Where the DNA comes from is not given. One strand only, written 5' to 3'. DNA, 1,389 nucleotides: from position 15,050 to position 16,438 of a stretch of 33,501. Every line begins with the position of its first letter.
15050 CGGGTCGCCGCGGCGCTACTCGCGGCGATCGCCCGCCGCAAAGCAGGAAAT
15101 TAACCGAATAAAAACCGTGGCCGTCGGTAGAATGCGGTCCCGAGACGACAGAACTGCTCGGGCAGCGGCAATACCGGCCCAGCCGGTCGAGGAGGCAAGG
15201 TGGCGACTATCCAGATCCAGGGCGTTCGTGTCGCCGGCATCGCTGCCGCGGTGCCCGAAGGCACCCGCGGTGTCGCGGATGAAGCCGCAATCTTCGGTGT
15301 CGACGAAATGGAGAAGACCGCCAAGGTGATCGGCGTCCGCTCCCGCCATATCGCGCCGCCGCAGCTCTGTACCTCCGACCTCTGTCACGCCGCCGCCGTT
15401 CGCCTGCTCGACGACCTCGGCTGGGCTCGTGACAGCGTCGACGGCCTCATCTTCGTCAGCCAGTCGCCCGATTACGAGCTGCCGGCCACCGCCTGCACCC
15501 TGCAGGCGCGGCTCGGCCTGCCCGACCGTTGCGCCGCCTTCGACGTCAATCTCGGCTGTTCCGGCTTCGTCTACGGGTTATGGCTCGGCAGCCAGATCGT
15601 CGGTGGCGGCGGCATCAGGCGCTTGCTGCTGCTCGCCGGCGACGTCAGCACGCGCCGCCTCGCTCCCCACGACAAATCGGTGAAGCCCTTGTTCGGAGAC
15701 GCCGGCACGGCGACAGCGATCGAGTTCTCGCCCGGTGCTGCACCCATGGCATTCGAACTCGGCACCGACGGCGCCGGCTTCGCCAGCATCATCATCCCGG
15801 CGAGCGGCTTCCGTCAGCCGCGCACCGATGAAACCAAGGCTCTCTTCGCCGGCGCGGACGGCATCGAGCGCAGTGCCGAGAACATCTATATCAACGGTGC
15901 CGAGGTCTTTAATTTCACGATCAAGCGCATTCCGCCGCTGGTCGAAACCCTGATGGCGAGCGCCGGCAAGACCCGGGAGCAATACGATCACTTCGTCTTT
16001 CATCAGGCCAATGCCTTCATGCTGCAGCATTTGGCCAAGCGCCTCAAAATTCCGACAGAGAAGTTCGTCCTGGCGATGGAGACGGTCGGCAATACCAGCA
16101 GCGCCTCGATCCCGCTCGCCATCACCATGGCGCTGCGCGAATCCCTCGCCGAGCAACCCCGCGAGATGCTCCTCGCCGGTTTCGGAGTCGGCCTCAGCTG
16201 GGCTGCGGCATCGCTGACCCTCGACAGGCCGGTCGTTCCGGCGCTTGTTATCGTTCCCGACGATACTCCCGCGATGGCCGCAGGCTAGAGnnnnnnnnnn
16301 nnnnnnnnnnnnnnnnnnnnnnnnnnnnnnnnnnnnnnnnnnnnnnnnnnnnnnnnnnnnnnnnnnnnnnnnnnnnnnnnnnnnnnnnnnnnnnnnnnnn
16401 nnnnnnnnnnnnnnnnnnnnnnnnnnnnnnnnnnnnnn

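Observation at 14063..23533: pseG/pseH pair split by a private KAS III-SDR-ACP-hydrolase cassette and Rieske oxygenases, capped by a TPR-GT41 transferase: candidate undescribed acyl-nonulosonate tailoring and transfer system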

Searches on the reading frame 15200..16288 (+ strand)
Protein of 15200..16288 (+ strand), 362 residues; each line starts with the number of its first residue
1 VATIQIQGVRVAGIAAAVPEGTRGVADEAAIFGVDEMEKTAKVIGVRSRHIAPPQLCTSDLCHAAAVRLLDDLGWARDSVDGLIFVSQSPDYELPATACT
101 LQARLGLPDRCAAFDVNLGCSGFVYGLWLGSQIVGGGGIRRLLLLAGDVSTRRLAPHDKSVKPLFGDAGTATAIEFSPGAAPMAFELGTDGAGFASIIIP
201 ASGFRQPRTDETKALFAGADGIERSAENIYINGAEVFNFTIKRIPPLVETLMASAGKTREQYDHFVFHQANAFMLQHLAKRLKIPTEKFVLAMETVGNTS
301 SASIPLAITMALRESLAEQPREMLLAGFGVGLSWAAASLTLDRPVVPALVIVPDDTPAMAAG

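Call 3: search_protein_families(library=pfam, proteins=[window:15200-16288:+], max_evalue=0.01)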
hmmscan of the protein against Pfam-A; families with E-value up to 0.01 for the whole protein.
window:15200-16288:+ (362 aa): 2 families
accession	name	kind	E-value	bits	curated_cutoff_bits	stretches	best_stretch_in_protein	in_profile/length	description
PF08541.16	ACP_syn_III_C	-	5e-27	94.3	26.6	1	253-339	2-88/90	3-Oxoacyl-[acyl-carrier-protein (ACP)] synthase III C terminal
PF08545.16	ACP_syn_III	-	7.2e-15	55.1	24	1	114-191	1-80/80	3-Oxoacyl-[acyl-carrier-protein (ACP)] synthase III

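Call 4: search_protein_families(library=ncbifam, proteins=[window:15200-16288:+], max_evalue=0.01)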
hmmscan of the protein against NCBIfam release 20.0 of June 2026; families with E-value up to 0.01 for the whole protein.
window:15200-16288:+ (362 aa): 13 families
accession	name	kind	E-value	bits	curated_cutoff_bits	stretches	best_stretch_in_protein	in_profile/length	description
NF006829.0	PRK09352.1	subfamily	7.5e-67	225.6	249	1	9-340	5-320/322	beta-ketoacyl-ACP synthase 3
NF009519.0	PRK12880.1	equivalog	6.5e-57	193.4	436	1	7-341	6-338/353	beta-ketoacyl-ACP synthase III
TIGR00747.1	fabH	subfamily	1e-55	189.1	292.1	1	42-338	35-319/322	beta-ketoacyl-ACP synthase III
NF004623.0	PRK05963.1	equivalog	3.3e-41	141.7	437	1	6-337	3-324/328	beta-ketoacyl-ACP synthase III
NF005541.0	PRK07204.1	equivalog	5.8e-34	117.9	402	1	29-336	25-324/329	beta-ketoacyl-ACP synthase III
NF006720.0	PRK09258.1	equivalog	1e-25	90.8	285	1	38-335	41-332/338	3-oxoacyl-ACP synthase III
NF005703.0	PRK07515.1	equivalog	1.8e-22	79.7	304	1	59-336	97-367/373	beta-ketoacyl-ACP synthase III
NF003274.0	PRK04262.1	equivalog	3.8e-18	65.6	244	1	13-342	7-309/347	hydroxymethylglutaryl-CoA synthase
NF005308.0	PRK06840.1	equivalog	1.9e-16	60.1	315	1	9-341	5-335/339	3-oxoacyl-ACP synthase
TIGR00748.1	HMG_CoA_syn_Arc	equivalog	3e-08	33.3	353.35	1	248-339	214-305/345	hydroxymethylglutaryl-CoA synthase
NF005293.2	PRK06816.1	subfamily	1.2e-05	24.5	450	1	249-313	279-348/378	StlD/DarB family beta-ketosynthase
NF006030.0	PRK08170.1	equivalog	0.0073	15.1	593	0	52-151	28-125/434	acetyl-CoA C-acetyltransferase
TIGR01835.1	HMG-CoA-S_prok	equivalog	0.0076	15.1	360.35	0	36-151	27-140/382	hydroxymethylglutaryl-CoA synthase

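Call 10: find_homologous_proteins(query=window:15200-16288:+, max_evalue=1e-20)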
Query window:15200-16288:+ (362 aa): 6099 proteins with E <= 1e-20 among 8000 candidates; the best 120 are listed.
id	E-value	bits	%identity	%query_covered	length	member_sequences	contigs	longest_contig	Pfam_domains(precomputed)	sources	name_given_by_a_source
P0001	4.1e-235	797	100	100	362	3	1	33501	PF08545.17,PF08541.17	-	-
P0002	3.8e-216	735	90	100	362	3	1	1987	PF08545.17,PF08541.17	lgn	-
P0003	3.9e-216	735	90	100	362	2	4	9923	PF08545.17,PF08541.17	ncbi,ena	-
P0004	5.6e-215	731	89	100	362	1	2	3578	PF08545.17,PF08541.17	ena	-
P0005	1.9e-201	687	84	100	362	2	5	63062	PF08545.17,PF08541.17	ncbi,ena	-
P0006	7.3e-201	685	84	100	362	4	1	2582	PF08545.17,PF08541.17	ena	-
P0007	1.6e-197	674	83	100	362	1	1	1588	PF08545.17,PF08541.17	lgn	-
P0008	5.5e-190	649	80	100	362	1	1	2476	PF08545.17,PF08541.17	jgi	-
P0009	2.2e-178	611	75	98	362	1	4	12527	PF08545.17,PF08541.17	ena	-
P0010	2.7e-174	597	90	82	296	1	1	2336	PF08545.17,PF08541.17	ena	-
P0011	1.2e-170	585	72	100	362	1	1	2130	PF08545.17,PF08541.17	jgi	jgi:3-oxoacyl-[acyl-carrier-protein] synthase III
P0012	8.4e-170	583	73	98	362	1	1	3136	PF08545.17,PF08541.17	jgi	jgi:3-oxoacyl-[acyl-carrier-protein] synthase-3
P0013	1.0e-166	572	73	98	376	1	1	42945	PF08545.17,PF08541.17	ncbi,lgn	-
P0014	1.5e-166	572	70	100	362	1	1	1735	PF08545.17,PF08541.17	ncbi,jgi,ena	jgi:3-oxoacyl-[acyl-carrier-protein] synthase-3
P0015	8.7e-166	569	71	100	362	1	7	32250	PF08545.17,PF08541.17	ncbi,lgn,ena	-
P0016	2.4e-165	568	73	99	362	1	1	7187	PF08545.17,PF08541.17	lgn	-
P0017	3.5e-159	548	73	94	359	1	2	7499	PF08545.17,PF08541.17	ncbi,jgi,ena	jgi:3-oxoacyl-[acyl-carrier-protein] synthase-3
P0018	3.7e-138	478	62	100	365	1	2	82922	PF08545.17,PF08541.17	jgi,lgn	jgi:3-oxoacyl-[acyl-carrier-protein] synthase-3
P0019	9.1e-133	461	63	93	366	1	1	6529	PF08545.17,PF08541.17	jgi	jgi:3-oxoacyl-[acyl-carrier-protein] synthase-3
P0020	3.2e-130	452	60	97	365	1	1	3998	PF08545.17,PF08541.17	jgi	-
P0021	5.2e-130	452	56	100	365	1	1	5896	PF08545.17,PF08541.17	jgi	jgi:3-oxoacyl-[acyl-carrier-protein] synthase-3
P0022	3.5e-127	442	60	96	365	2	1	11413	PF08545.17,PF08541.17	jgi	jgi:3-oxoacyl-[acyl-carrier-protein] synthase III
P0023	6.7e-125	435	57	97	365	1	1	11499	PF08545.17,PF08541.17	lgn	-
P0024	9.2e-125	434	57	100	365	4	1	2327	PF08545.17,PF08541.17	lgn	-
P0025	1.2e-124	434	55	98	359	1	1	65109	PF08545.17,PF08541.17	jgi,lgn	jgi:3-oxoacyl-[acyl-carrier-protein] synthase III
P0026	1.6e-123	430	55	99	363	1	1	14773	PF08545.17,PF08541.17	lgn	-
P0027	3.8e-123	429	57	97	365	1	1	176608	PF08545.17,PF08541.17,PF00195.26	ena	-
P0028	4.2e-123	429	58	97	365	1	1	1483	PF08545.17,PF08541.17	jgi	jgi:3-oxoacyl-[acyl-carrier-protein] synthase III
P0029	2.5e-122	426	57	97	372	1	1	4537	PF08545.17,PF08541.17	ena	-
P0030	3.0e-122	426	55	98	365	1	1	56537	PF08545.17,PF08541.17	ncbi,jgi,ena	-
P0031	3.3e-122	426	56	98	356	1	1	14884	PF08545.17,PF08541.17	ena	-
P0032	4.0e-122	426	56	98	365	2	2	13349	PF08545.17,PF08541.17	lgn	-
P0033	5.4e-122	425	55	98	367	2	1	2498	PF08545.17,PF08541.17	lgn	-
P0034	7.3e-122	425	56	97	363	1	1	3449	PF08545.17,PF08541.17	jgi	jgi:3-oxoacyl-[acyl-carrier-protein] synthase-3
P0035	1.1e-121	424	55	93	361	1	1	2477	PF08545.17,PF08541.17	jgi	jgi:3-oxoacyl-[acyl-carrier-protein] synthase-3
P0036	1.1e-121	424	52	98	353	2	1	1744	PF08545.17,PF08541.17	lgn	-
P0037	1.1e-121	424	56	97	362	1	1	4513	PF08545.17,PF08541.17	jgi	jgi:3-oxoacyl-[acyl-carrier-protein] synthase III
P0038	1.6e-121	424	55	98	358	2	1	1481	PF08545.17,PF08541.17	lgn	-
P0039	2.3e-121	423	54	97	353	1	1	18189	PF08545.17,PF08541.17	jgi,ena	-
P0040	7.8e-121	422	54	97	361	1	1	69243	PF08545.17,PF08541.17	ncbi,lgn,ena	-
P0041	7.9e-121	422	55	98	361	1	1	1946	PF08545.17,PF08541.17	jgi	jgi:3-oxoacyl-[acyl-carrier-protein] synthase-3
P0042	9.0e-121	421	58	94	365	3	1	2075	PF08545.17,PF08541.17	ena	-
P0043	1.0e-120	421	54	99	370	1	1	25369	PF08545.17,PF08541.17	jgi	-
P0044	1.5e-120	421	56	98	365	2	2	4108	PF08545.17,PF08541.17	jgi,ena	-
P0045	2.0e-120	420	56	100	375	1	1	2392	PF08545.17,PF08541.17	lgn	-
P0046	3.7e-120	419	55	97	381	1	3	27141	PF08545.17,PF08541.17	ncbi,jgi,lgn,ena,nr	ncbi:MAG TPA: ketoacyl-ACP synthase III [Pirellulales bacterium]|nr:ketoacyl-ACP synthase III [Pirel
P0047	4.8e-120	419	52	98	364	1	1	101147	PF08545.17,PF08541.17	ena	-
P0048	6.5e-120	418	56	97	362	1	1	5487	PF08545.17,PF08541.17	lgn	-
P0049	7.2e-120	418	55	98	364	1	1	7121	PF08545.17,PF08541.17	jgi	jgi:3-oxoacyl-[acyl-carrier-protein] synthase-3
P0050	8.6e-120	418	53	98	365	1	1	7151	PF08545.17,PF08541.17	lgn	-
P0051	1.1e-119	418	54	100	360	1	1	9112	PF08545.17,PF08541.17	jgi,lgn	-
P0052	1.1e-119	418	53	97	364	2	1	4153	PF08545.17,PF08541.17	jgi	-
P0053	1.2e-119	418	54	97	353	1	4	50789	PF08545.17,PF08541.17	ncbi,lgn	ncbi:MAG: 3-oxoacyl-ACP synthase III family protein [Syntrophobacteraceae bacterium]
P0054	1.2e-119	418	53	98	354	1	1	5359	PF08545.17,PF08541.17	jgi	jgi:3-oxoacyl-[acyl-carrier-protein] synthase III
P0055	1.3e-119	418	56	97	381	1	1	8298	PF08545.17,PF08541.17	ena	-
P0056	1.7e-119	417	55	98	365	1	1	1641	PF08545.17,PF08541.17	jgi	jgi:3-oxoacyl-[acyl-carrier-protein] synthase-3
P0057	1.9e-119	417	56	97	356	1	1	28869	PF08545.17,PF08541.17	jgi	jgi:3-oxoacyl-[acyl-carrier-protein] synthase-3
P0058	2.4e-119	417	55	98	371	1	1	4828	PF08545.17,PF08541.17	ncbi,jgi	jgi:3-oxoacyl-[acyl-carrier-protein] synthase-3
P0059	2.4e-119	417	55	98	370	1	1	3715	PF08545.17,PF08541.17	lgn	-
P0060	2.9e-119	416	57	96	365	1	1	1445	PF08545.17,PF08541.17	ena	-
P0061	3.6e-119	416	55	98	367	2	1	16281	PF08545.17,PF08541.17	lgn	-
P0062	5.2e-119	416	55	98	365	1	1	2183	PF08545.17,PF08541.17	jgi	jgi:3-oxoacyl-[acyl-carrier-protein] synthase-3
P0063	8.1e-119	415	53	99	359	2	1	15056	PF08545.17,PF08541.17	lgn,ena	-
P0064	1.0e-118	415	53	97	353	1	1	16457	PF08545.17,PF08541.17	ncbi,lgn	-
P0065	1.1e-118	414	56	98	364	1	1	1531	PF08545.17,PF08541.17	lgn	-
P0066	1.1e-118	414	55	98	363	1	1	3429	PF08545.17,PF08541.17,PF00195.26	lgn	-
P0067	1.2e-118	414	52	98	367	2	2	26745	PF08545.17,PF08541.17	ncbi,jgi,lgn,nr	ncbi:MAG TPA: ketoacyl-ACP synthase III [Bryobacteraceae bacterium]|jgi:3-oxoacyl-[acyl-carrier-prot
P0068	1.6e-118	414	53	99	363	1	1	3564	PF08545.17,PF08541.17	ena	-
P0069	2.0e-118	414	56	98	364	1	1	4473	PF08545.17,PF08541.17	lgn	-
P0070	2.1e-118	414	54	97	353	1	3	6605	PF08545.17,PF08541.17,PF00195.26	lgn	-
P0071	2.2e-118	413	53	98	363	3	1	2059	PF08545.17,PF08541.17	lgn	-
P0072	2.7e-118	413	54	97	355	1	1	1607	PF08545.17,PF08541.17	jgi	jgi:3-oxoacyl-[acyl-carrier-protein] synthase-3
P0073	2.9e-118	413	54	98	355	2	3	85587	PF08545.17,PF08541.17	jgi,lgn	-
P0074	3.0e-118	413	54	98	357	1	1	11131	PF08545.17,PF08541.17,PF00195.26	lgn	-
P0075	4.1e-118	413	54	98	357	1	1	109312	PF08545.17,PF08541.17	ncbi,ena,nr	ncbi:MAG TPA: ketoacyl-ACP synthase III [Blastocatellia bacterium]|nr:ketoacyl-ACP synthase III [Bla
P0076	5.8e-118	412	55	98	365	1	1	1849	PF08545.17,PF08541.17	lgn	-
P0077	6.1e-118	412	52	98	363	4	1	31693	PF08545.17,PF08541.17,PF00195.26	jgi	jgi:3-oxoacyl-[acyl-carrier-protein] synthase-3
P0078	6.6e-118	412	54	98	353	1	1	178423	PF08545.17,PF08541.17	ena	-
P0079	7.7e-118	412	53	97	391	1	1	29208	PF08545.17,PF08541.17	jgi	jgi:3-oxoacyl-[acyl-carrier-protein] synthase-3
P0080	8.1e-118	412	56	97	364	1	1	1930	PF08545.17,PF08541.17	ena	-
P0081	9.4e-118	411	54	98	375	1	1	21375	PF08545.17,PF08541.17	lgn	-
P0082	1.0e-117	411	56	97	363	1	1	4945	PF08545.17,PF08541.17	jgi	jgi:3-oxoacyl-[acyl-carrier-protein] synthase-3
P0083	1.6e-117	411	53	97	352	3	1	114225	PF08545.17,PF08541.17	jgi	jgi:3-oxoacyl-[acyl-carrier-protein] synthase III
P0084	3.7e-117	409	54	100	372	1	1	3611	PF08545.17,PF08541.17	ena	-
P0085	4.1e-117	409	52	98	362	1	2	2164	PF08545.17,PF08541.17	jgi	jgi:3-oxoacyl-[acyl-carrier-protein] synthase-3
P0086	4.4e-117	409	55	97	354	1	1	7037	PF08545.17,PF08541.17,PF00195.26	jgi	jgi:3-oxoacyl-[acyl-carrier-protein] synthase III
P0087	4.5e-117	409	55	94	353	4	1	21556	PF08545.17,PF08541.17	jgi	jgi:3-oxoacyl-[acyl-carrier-protein] synthase III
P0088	5.5e-117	409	54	97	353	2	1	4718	PF08545.17,PF08541.17,PF00195.26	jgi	jgi:3-oxoacyl-[acyl-carrier-protein] synthase-3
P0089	1.0e-116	408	53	97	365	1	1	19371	PF08545.17,PF08541.17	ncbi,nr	ncbi:ketoacyl-ACP synthase III [Pirellulales bacterium]|nr:ketoacyl-ACP synthase III [Pirellulales b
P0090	1.5e-116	407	54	97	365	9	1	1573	PF08545.17,PF08541.17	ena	-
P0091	1.8e-116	407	52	98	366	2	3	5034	PF08545.17,PF08541.17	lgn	-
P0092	1.9e-116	407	55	97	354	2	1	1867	PF08545.17,PF08541.17,PF00195.26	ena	-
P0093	2.0e-116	407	52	97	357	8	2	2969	PF08545.17,PF08541.17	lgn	-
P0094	2.1e-116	407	54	99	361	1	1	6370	PF08545.17,PF08541.17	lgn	-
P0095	2.1e-116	407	53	98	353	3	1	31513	PF08545.17,PF08541.17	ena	-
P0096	3.4e-116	406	53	98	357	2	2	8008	PF08545.17,PF08541.17,PF00195.26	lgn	-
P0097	3.7e-116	406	55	97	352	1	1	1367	PF08545.17,PF08541.17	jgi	jgi:3-oxoacyl-[acyl-carrier-protein] synthase-3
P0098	3.9e-116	406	57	94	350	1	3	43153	PF08545.17,PF08541.17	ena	-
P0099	4.2e-116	406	52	98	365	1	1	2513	PF08545.17,PF08541.17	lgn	-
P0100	4.6e-116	406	55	94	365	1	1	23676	PF08545.17,PF08541.17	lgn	-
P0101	4.7e-116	406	54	97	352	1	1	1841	PF08545.17,PF08541.17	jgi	jgi:3-oxoacyl-[acyl-carrier-protein] synthase III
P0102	5.5e-116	406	53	98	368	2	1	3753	PF08545.17,PF08541.17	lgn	-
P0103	6.0e-116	405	52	98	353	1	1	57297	PF08545.17,PF08541.17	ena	-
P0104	7.2e-116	405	52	100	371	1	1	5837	PF08545.17,PF08541.17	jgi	jgi:3-oxoacyl-[acyl-carrier-protein] synthase III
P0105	7.2e-116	405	56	98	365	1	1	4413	PF08545.17,PF08541.17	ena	-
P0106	7.7e-116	405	54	97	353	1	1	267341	PF08545.17,PF08541.17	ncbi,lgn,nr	ncbi:MAG: ketoacyl-ACP synthase III [Planctomycetia bacterium]|nr:ketoacyl-ACP synthase III [Plancto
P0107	8.2e-116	405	53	97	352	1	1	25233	PF08545.17,PF08541.17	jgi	jgi:3-oxoacyl-[acyl-carrier-protein] synthase III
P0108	8.2e-116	405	54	98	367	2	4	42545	PF08545.17,PF08541.17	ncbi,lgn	-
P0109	9.1e-116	405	52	98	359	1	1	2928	PF08545.17,PF08541.17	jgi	jgi:3-oxoacyl-[acyl-carrier-protein] synthase-3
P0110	9.3e-116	405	72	70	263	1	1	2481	PF08545.17,PF08541.17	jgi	jgi:3-oxoacyl-[acyl-carrier-protein] synthase-3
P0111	1.0e-115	405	52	100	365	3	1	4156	PF08545.17,PF08541.17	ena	-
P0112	1.4e-115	404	54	99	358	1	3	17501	PF08545.17,PF08541.17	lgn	-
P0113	1.5e-115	404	55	98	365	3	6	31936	PF08545.17,PF08541.17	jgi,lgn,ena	jgi:3-oxoacyl-[acyl-carrier-protein] synthase-3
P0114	1.9e-115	404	53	97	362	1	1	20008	PF08545.17,PF08541.17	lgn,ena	-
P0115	2.0e-115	404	54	99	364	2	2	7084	PF08545.17,PF08541.17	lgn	-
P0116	2.9e-115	403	54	99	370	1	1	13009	PF08545.17,PF08541.17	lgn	-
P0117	2.9e-115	403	53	98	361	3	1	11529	PF08545.17,PF08541.17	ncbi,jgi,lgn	-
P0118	2.9e-115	403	54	97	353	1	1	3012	PF08545.17,PF08541.17,PF00195.26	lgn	-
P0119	3.1e-115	403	54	98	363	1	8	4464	PF08545.17,PF08541.17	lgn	-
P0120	3.5e-115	403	54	98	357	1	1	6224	PF08545.17,PF08541.17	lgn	-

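Call 11: find_encoding_contigs(protein=P0005, flank=10000, max_places=3)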
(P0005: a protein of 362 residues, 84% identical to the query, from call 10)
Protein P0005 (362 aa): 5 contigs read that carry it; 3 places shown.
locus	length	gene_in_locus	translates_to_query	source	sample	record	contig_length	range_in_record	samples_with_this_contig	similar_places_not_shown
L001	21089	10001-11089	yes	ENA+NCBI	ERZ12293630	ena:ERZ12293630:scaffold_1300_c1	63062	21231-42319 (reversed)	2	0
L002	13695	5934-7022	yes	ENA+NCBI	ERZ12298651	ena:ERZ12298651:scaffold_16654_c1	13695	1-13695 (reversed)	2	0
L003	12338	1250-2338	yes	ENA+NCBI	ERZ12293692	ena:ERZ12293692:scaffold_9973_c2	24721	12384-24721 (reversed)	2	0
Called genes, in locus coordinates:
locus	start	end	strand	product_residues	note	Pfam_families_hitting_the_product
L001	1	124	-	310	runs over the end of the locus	PF09296:NUDIX-like, PF09297:Zn_ribbon_NUD, PF00293:NUDIX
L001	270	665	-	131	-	PF06262:Zincin_1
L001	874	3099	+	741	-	PF05227:CHASE3, PF00989:PAS, PF08447:PAS_3, PF08448:PAS_4, PF13426:PAS_9, PF00512:HisKA, PF02518:HATPase_c, PF00072:Response_reg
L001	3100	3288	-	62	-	-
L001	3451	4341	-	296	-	PF00126:HTH_1, PF03466:LysR_substrate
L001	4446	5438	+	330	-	PF00248:Aldo_ket_red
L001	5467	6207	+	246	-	PF00106:adh_short, PF08659:KR, PF01370:Epimerase (weak), PF13561:adh_short_C2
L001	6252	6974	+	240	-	PF01872:RibD_C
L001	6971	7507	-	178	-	PF02834:LigT_PEase, PF13563:2_5_RNA_ligase2, PF02834:LigT_PEase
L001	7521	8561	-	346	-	PF00248:Aldo_ket_red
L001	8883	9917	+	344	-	-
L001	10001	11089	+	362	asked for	PF08545:ACP_syn_III, PF08541:ACP_syn_III_C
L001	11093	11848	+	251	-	PF00106:adh_short, PF08659:KR, PF13561:adh_short_C2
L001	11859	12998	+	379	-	PF00355:Rieske, PF00848:Ring_hydroxyl_A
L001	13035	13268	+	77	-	-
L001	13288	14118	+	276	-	PF00561:Abhydrolase_1, PF12146:Hydrolase_4, PF12697:Abhydrolase_6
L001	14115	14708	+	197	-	PF13302:Acetyltransf_3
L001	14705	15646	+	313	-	PF00848:Ring_hydroxyl_A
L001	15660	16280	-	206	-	PF00355:Rieske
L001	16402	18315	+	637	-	PF00515:TPR_1 (faint), PF07719:TPR_2 (faint), PF13414:TPR_11 (faint), PF13428:TPR_14 (faint), PF13844:Glyco_transf_41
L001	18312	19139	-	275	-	PF00106:adh_short, PF08659:KR, PF13561:adh_short_C2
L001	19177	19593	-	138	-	PF01575:MaoC_dehydratas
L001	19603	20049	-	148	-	PF13452:FAS1_DH_region, PF22622:MFE-2_hydrat-2_N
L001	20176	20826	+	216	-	PF00440:TetR_N, PF17932:TetR_C_24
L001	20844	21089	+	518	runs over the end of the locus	PF00501:AMP-binding, PF13193:AMP-binding_C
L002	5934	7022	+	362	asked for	PF08545:ACP_syn_III, PF08541:ACP_syn_III_C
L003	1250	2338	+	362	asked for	PF08545:ACP_syn_III, PF08541:ACP_syn_III_C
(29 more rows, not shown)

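Call 12: find_encoding_contigs(protein=P0013, flank=10000, max_places=2)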
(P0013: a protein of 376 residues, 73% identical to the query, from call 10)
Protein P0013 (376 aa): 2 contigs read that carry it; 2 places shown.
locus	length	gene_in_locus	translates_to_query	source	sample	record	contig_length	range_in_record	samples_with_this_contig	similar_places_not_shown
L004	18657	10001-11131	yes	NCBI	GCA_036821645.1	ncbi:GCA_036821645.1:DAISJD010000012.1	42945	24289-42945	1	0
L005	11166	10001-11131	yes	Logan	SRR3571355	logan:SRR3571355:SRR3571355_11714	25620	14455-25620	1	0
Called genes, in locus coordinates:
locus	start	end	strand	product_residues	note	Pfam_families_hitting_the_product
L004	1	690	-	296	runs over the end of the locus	PF02653:BPD_transp_2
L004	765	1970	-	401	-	PF13458:Peripla_BP_6, PF01094:ANF_receptor, PF13433:Peripla_BP_5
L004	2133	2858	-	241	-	PF00005:ABC_tran, PF02463:SMC_N (faint), PF13304:AAA_21 (faint)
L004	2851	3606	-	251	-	PF00005:ABC_tran, PF13304:AAA_21 (faint), PF12399:BCA_ABC_TP_C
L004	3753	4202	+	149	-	PF01502:PRA-CH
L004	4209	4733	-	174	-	-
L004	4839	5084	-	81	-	-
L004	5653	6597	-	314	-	PF00669:Flagellin_N (weak), PF00700:Flagellin_C (weak)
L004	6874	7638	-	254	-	PF02348:CTP_transf_3, PF12804:NTP_transf_3 (weak)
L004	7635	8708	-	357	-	PF03102:NeuB, PF08666:SAF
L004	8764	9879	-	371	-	-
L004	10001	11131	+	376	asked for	PF08545:ACP_syn_III, PF08541:ACP_syn_III_C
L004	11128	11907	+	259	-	PF00106:adh_short, PF08659:KR, PF13561:adh_short_C2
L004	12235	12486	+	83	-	-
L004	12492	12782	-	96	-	-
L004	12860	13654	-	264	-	PF00563:EAL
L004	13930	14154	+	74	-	-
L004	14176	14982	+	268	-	PF00561:Abhydrolase_1, PF12146:Hydrolase_4 (weak), PF12697:Abhydrolase_6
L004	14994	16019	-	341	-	PF00195:Chal_sti_synt_N, PF08392:FAE1_CUT1_RppA (faint), PF08545:ACP_syn_III, PF08541:ACP_syn_III_C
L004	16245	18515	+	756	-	PF22588:dCache_1_like, PF02518:HATPase_c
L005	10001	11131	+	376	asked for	PF08545:ACP_syn_III, PF08541:ACP_syn_III_C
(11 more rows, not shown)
